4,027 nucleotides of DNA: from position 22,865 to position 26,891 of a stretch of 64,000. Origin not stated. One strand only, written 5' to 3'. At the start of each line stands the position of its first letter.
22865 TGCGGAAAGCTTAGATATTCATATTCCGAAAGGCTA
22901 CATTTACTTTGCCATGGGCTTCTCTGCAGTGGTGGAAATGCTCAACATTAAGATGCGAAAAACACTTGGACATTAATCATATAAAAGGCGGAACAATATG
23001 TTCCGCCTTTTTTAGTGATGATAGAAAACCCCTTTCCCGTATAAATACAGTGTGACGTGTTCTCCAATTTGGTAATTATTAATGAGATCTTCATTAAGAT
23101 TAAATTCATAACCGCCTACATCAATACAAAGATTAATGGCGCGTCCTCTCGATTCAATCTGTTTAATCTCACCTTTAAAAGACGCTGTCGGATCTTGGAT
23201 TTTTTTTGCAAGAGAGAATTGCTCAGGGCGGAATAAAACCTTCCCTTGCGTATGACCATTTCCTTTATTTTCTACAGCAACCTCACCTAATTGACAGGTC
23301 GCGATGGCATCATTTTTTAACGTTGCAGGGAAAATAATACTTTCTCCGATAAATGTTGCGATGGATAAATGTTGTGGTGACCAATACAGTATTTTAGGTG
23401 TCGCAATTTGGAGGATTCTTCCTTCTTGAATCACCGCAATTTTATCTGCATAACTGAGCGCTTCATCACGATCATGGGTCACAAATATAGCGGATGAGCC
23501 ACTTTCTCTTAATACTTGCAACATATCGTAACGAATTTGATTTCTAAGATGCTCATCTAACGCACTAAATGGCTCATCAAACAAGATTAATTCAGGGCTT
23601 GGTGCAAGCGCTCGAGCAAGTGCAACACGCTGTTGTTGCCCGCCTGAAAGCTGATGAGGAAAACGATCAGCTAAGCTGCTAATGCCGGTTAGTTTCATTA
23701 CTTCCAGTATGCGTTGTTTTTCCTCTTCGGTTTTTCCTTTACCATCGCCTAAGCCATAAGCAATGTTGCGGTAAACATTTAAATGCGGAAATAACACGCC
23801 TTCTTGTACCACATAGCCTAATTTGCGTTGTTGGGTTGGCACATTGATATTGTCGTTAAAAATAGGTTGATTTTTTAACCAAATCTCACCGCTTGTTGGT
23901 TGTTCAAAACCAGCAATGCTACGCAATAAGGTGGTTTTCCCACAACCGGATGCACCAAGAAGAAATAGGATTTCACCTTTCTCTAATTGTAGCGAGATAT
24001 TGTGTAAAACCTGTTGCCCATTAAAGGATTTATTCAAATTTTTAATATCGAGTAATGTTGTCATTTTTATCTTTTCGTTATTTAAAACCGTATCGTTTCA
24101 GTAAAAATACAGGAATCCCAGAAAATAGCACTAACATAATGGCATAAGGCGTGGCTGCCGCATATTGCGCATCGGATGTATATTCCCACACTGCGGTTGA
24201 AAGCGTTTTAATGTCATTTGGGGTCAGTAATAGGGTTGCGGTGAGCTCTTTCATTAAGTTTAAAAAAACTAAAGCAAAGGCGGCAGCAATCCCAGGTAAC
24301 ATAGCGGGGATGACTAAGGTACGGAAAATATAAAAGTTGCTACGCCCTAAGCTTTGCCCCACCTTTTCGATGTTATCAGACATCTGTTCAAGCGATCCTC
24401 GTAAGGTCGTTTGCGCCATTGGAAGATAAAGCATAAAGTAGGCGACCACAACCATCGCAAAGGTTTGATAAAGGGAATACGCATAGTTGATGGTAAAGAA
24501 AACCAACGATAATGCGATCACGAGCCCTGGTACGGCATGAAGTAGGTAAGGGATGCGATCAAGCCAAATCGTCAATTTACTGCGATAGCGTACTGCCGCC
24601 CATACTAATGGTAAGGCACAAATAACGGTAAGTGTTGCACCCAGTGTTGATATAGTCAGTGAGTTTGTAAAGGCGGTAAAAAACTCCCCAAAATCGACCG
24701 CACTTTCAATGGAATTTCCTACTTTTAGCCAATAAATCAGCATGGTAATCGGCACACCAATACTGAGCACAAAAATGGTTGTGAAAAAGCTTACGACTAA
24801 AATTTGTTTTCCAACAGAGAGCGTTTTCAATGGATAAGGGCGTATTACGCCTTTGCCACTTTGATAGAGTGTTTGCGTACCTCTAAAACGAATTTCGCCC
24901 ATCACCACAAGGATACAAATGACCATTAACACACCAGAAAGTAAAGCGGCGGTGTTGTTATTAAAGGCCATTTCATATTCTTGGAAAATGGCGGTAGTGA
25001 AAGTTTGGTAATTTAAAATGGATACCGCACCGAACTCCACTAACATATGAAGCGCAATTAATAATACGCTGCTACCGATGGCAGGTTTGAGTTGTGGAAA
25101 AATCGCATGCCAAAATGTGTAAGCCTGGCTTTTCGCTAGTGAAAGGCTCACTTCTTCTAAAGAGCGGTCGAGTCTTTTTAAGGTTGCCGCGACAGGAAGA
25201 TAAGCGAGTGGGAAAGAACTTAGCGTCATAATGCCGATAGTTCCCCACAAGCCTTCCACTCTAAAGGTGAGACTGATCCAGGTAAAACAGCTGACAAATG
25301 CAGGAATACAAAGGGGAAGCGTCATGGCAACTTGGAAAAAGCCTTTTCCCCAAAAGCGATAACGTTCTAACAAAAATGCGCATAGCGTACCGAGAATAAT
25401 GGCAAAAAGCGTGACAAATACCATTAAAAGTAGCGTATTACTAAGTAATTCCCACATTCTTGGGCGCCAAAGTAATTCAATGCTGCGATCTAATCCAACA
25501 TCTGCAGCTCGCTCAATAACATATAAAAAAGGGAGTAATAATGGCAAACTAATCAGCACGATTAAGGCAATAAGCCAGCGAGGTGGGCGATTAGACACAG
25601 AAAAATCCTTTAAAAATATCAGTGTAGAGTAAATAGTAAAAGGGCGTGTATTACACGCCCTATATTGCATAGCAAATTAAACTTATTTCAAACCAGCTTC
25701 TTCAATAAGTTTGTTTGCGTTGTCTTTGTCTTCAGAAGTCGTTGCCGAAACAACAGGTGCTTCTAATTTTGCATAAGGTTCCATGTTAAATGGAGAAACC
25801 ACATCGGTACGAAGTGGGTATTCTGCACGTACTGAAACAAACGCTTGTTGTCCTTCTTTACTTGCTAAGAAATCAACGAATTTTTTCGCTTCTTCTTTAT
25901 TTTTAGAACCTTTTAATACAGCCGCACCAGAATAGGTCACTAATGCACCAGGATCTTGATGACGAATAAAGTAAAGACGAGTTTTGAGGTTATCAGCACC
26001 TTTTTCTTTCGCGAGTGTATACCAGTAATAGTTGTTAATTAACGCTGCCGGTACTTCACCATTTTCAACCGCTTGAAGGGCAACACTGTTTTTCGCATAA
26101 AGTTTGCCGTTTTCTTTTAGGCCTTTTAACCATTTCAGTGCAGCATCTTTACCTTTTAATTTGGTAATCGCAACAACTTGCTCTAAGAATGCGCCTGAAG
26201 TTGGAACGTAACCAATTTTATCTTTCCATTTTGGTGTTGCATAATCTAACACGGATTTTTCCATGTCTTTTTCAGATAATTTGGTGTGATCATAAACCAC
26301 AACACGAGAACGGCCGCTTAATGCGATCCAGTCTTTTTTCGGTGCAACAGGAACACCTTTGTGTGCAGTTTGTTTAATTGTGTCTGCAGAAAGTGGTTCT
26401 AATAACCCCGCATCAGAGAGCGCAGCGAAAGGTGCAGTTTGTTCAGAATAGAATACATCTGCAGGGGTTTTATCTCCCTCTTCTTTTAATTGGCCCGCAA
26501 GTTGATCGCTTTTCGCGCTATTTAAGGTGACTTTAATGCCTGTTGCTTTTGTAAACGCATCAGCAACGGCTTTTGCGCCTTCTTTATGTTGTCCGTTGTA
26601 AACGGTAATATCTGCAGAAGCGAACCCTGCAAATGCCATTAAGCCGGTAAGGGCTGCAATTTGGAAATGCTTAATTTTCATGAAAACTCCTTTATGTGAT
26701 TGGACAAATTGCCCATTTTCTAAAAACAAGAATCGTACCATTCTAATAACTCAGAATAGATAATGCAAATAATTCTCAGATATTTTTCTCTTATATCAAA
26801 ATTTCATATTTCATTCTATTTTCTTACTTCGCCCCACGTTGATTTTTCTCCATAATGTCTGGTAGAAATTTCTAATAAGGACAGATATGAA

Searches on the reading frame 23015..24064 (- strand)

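Call 21: search_protein_families(library=ncbifam, proteins=[window:23015-24064:-], max_evalue=0.00001)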
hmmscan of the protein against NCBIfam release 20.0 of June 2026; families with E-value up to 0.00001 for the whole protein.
window:23015-24064:- (350 aa): 187 families (the best 25 are shown)
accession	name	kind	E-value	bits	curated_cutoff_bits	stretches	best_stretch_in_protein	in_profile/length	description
TIGR03265.1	PhnT2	equivalog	4.2e-90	302.5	457.7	1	3-317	3-313/353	putative 2-aminoethylphosphonate ABC transporter ATP-binding protein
NF006987.0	PRK09452.1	equivalog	1.8e-84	283.6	482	1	3-316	16-333/378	spermidine/putrescine ABC transporter ATP-binding protein PotA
NF043075.1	MMSYN1_0197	equivalog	2e-81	273.6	550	1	4-341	2-331/341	spermidine/putrescine ABC transporter ATP-binding protein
TIGR01187.1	potA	subfamily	3e-77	259.9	355.6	1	35-317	1-287/325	polyamine ABC transporter ATP-binding protein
NF040933.2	ABC_arch_GlcV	equivalog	3.9e-77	259.5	450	1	6-306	4-313/357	glucose ABC transporter ATP-binding protein GlcV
NF008513.0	PRK11432.1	equivalog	8.2e-75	251.9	496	1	4-347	6-345/351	ferric ABC transporter ATP-binding protein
NF040840.2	tungstate_WtpC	equivalog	1e-74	251.9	440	1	5-321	2-315/347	tungstate ABC transporter ATP-binding protein WtpC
NF008621.0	PRK11607.1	equivalog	1.6e-72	244.4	613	1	1-253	16-264/377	putrescine ABC transporter ATP-binding subunit PotG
TIGR03258.1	PhnT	equivalog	9.8e-72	241.9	499.15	1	6-323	10-330/359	2-aminoethylphosphonate ABC transport system ATP-binding subunit PhnT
NF008653.0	PRK11650.1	subfamily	2.4e-71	240.6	432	1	4-339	3-337/357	sn-glycerol-3-phosphate ABC transporter ATP-binding protein UgpC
TIGR00968.1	3a0106s01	subfamily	3.7e-69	232.9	342.75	1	6-241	2-233/237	sulfate ABC transporter ATP-binding protein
NF008105.0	PRK10851.1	equivalog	1.1e-65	221.8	502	1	5-319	3-315/362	sulfate/thiosulfate ABC transporter ATP-binding protein CysA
NF008233.0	PRK11000.1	equivalog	6e-62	209.6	568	1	6-273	5-275/369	maltose/maltodextrin ABC transporter ATP-binding protein MalK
TIGR01186.1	proV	subfamily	6.9e-61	206.3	326.6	1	17-255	6-245/363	betaine/proline/choline family ABC transporter ATP-binding protein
TIGR02142.1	modC_ABC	equivalog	4.1e-54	184.2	285.05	1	22-264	15-260/353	molybdenum ABC transporter ATP-binding protein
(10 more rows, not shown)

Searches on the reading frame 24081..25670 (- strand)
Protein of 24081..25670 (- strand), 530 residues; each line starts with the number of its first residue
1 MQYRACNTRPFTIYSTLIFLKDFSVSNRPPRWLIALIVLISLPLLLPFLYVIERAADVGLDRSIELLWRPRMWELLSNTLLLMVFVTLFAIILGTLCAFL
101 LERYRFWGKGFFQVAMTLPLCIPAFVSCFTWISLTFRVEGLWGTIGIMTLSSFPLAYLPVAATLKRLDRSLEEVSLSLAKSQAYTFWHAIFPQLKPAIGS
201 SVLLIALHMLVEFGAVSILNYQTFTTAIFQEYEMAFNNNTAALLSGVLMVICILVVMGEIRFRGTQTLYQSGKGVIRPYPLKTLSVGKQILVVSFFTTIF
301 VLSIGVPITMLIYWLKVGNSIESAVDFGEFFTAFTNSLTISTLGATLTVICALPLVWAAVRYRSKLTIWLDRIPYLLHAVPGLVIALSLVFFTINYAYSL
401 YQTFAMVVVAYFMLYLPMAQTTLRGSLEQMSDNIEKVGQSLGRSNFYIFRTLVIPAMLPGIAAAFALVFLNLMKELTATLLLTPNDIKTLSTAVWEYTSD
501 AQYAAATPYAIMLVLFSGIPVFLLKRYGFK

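Call 21: search_protein_families(library=ncbifam, proteins=[window:24081-25670:-], max_evalue=0.00001)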
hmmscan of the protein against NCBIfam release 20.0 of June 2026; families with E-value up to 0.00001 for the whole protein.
window:24081-25670:- (530 aa): 23 families
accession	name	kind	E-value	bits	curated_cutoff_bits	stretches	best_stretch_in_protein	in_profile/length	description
TIGR03262.1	PhnU2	equivalog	1.1e-31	110.1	593.25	1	34-523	8-528/546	putative 2-aminoethylphosphonate ABC transporter permease subunit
TIGR00969.1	3a0106s02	subfamily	3e-27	95.8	240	1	31-257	19-264/272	sulfate ABC transporter permease subunit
TIGR02141.1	modB_ABC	equivalog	2e-26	92.9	182.6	2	79-257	3-200/208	molybdate ABC transporter permease subunit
TIGR03255.1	PhnV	equivalog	2.1e-26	93.2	358.7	2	327-519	65-256/270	2-aminoethylphosphonate ABC transport system, membrane component PhnV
NF040839.1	tungstate_WtpB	equivalog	1.3e-24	87.2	340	2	35-256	8-241/251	tungstate ABC transporter permease WtpB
TIGR02139.1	permease_CysT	equivalog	4e-24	85.6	246.1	2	37-256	13-252/265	sulfate ABC transporter permease subunit CysT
TIGR01581.1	Mo_ABC_porter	hypoth_equivalog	1.7e-20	73.5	210.3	2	325-518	14-220/225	ABC transporter permease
NF007047.0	PRK09500.1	equivalog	8.7e-20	71.4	326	2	329-484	55-208/257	spermidine/putrescine ABC transporter permease PotC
NF006939.0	PRK09421.1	equivalog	3.2e-19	69.2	262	2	337-502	15-194/230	molybdate ABC transporter permease subunit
NF008208.0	PRK10971.1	equivalog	8.5e-19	68.1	415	1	37-254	21-258/277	sulfate/thiosulfate ABC transporter permease CysT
NF011624.0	PRK15050.1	equivalog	2.3e-17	63.1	247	1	397-517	154-275/297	2-aminoethylphosphonate ABC transporter permease subunit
NF006954.0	PRK09433.1-5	equivalog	2e-16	59.8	821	1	132-517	122-511/530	thiamine/thiamine pyrophosphate ABC transporter permease ThiP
TIGR02140.1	permease_CysW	equivalog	4.1e-12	46.1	329.1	1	37-256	10-249/261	sulfate ABC transporter permease subunit CysW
NF006952.0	PRK09433.1-3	equivalog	7e-12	44.9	679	1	191-526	191-529/534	thiamine/thiamine pyrophosphate ABC transporter permease ThiP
NF043074.1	MMSYN1_0196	equivalog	5.5e-11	42.3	350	1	290-513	23-248/277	spermidine/putrescine ABC transporter permease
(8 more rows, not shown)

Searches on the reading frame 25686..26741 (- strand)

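Call 21: search_protein_families(library=ncbifam, proteins=[window:25686-26741:-], max_evalue=0.00001)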
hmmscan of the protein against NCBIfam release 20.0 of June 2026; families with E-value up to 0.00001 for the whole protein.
window:25686-26741:- (352 aa): 5 families
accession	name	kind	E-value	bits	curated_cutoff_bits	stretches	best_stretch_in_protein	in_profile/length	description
NF011620.1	PRK15046.1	equivalog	2.9e-18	65.7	310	1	36-315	17-295/334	2-aminoethylphosphonate ABC transporter substrate-binding protein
TIGR03261.1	phnS2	equivalog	1.4e-16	60.5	392.75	1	29-305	8-283/334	putative 2-aminoethylphosphonate ABC transporter substrate-binding protein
TIGR03227.1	PhnS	equivalog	3.1e-14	52.7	395.3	1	29-315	18-305/360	2-aminoethylphosphonate ABC transporter substrate-binding protein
TIGR01256.1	modA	equivalog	2.4e-11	43.9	62.5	0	56-120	8-69/217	molybdate ABC transporter substrate-binding protein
TIGR01254.1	sfuA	subfamily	9.3e-10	38.2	93.4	1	57-330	21-284/306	thiamine ABC transporter substrate-binding protein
